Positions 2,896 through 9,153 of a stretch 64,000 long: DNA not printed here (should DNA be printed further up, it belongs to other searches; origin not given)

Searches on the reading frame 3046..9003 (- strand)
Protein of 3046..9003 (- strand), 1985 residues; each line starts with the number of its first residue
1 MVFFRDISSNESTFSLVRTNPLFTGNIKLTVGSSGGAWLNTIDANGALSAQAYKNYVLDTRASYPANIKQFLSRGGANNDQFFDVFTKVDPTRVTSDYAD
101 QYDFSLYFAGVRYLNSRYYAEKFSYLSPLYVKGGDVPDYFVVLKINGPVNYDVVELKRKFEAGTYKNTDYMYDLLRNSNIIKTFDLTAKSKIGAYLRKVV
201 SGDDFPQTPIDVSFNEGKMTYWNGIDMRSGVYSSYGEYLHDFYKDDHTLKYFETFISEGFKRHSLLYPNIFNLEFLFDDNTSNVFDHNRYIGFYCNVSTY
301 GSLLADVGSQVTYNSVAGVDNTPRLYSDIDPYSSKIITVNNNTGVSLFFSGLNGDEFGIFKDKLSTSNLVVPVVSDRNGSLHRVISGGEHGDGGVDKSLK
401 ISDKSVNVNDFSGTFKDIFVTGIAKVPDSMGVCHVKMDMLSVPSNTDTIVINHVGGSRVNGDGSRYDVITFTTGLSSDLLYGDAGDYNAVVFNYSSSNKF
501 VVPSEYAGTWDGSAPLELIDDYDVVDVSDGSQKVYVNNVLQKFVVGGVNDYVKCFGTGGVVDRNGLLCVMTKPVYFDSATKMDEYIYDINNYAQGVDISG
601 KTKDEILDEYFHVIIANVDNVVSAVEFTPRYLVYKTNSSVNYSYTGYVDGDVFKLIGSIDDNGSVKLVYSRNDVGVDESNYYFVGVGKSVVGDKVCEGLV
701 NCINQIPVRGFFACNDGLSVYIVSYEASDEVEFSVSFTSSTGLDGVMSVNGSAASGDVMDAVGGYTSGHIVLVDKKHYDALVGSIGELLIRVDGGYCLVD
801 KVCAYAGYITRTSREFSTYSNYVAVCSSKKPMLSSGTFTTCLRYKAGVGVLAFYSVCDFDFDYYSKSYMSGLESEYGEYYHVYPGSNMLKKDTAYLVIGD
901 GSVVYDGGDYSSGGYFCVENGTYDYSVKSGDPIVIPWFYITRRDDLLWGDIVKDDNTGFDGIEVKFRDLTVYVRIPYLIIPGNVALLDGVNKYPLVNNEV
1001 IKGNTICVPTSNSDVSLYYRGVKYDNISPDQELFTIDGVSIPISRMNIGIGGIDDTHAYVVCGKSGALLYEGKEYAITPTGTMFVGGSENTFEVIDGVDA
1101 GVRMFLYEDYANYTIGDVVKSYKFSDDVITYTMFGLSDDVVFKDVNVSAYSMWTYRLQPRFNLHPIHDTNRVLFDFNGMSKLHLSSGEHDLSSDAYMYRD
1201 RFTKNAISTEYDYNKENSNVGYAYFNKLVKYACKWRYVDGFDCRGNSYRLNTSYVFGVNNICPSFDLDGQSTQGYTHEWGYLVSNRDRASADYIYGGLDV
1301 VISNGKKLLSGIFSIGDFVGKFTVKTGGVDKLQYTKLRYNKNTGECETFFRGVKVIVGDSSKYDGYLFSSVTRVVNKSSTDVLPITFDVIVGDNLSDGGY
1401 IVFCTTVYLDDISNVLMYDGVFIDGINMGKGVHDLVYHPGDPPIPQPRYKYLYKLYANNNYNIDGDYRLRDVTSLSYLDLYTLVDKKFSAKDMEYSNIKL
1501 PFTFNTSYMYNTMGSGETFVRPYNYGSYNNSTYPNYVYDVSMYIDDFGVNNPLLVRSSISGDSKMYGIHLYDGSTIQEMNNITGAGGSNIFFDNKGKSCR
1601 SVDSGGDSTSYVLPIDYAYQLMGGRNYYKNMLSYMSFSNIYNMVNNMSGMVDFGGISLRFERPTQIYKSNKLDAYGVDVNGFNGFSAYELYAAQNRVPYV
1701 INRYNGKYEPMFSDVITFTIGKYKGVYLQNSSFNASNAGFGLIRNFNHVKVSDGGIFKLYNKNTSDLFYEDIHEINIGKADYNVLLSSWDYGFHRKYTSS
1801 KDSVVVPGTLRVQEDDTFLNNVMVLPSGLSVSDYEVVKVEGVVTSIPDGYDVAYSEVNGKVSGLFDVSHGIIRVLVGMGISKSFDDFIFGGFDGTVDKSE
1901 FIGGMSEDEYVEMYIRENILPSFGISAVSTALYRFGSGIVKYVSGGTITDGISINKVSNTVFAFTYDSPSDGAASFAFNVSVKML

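Call 62: search_protein_families(library=phrogs, proteins=[window:3046-9003:-], max_evalue=0.001)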
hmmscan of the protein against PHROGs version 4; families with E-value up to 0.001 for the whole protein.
window:3046-9003:- (1985 aa): 1 family
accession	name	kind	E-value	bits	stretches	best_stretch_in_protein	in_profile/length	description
phrog_31887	-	unknown function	5.9e-25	87.9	2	10-302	15-294/1537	-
